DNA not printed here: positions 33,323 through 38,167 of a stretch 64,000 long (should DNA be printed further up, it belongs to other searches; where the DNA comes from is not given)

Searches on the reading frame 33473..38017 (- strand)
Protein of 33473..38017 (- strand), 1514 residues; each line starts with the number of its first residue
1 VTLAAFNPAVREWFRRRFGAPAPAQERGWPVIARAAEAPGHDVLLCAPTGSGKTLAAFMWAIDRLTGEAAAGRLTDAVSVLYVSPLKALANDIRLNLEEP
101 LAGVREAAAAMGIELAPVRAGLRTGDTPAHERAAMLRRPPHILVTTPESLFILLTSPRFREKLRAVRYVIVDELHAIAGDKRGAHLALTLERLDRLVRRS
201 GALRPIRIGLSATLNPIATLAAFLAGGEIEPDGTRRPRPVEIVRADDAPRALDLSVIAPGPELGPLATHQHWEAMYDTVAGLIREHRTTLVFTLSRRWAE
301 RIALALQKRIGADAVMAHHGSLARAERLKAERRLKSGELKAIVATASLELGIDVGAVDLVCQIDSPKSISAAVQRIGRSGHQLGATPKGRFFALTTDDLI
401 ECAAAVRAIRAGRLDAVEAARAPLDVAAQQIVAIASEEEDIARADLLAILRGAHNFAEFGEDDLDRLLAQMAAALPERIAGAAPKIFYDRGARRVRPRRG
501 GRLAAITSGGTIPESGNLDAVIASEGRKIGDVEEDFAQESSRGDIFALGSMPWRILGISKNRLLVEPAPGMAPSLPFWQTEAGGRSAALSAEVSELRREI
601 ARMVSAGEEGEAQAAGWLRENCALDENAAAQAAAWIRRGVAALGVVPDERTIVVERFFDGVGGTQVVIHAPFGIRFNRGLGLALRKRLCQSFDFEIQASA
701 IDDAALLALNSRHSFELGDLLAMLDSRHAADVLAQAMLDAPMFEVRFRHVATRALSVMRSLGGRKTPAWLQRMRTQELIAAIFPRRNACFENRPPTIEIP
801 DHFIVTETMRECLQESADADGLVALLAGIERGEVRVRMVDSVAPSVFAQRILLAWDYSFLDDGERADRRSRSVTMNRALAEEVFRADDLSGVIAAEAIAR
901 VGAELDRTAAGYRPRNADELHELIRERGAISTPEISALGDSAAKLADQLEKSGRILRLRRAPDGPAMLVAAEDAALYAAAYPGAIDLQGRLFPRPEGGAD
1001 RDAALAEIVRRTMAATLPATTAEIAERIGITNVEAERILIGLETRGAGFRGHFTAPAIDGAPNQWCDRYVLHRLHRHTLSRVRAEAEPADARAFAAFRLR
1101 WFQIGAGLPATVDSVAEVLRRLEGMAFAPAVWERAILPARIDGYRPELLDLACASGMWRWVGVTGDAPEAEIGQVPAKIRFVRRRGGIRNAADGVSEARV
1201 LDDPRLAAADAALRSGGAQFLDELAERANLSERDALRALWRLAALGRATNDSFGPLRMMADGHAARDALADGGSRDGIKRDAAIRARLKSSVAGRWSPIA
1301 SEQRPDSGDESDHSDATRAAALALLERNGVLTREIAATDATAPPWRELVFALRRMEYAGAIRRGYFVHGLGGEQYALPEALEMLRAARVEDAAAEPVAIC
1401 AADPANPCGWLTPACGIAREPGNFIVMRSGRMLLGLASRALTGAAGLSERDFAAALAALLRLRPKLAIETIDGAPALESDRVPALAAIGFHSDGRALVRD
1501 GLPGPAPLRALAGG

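Call 61: search_protein_families(library=pfam, proteins=[window:33473-38017:-], max_evalue=0.00001)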
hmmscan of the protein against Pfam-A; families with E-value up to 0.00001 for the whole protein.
window:33473-38017:- (1514 aa): 6 families
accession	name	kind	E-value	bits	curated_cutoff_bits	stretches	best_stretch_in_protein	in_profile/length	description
PF08494.16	DEAD_assoc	-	2.7e-46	158.3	23.5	1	646-848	1-191/191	DEAD/H associated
PF00270.35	DEAD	-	6.4e-29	101.3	26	1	24-215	3-161/167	DEAD/DEAH box helicase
PF23234.1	WH4_Lhr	-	7.5e-26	90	27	1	1311-1394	2-85/87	Large helicase-related protein, winged-helix domain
PF19306.5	WH_Lhr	-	1.4e-22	80.3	27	1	407-572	1-165/168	Large helicase-related protein, winged helix domain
PF00271.37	Helicase_C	-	1.6e-16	60.9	23.5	1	282-380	9-107/110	Helicase conserved C-terminal domain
PF23235.1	WH3_Lhr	-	8e-08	32.9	27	1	1096-1163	8-75/95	Large helicase-related protein, winged-helix domain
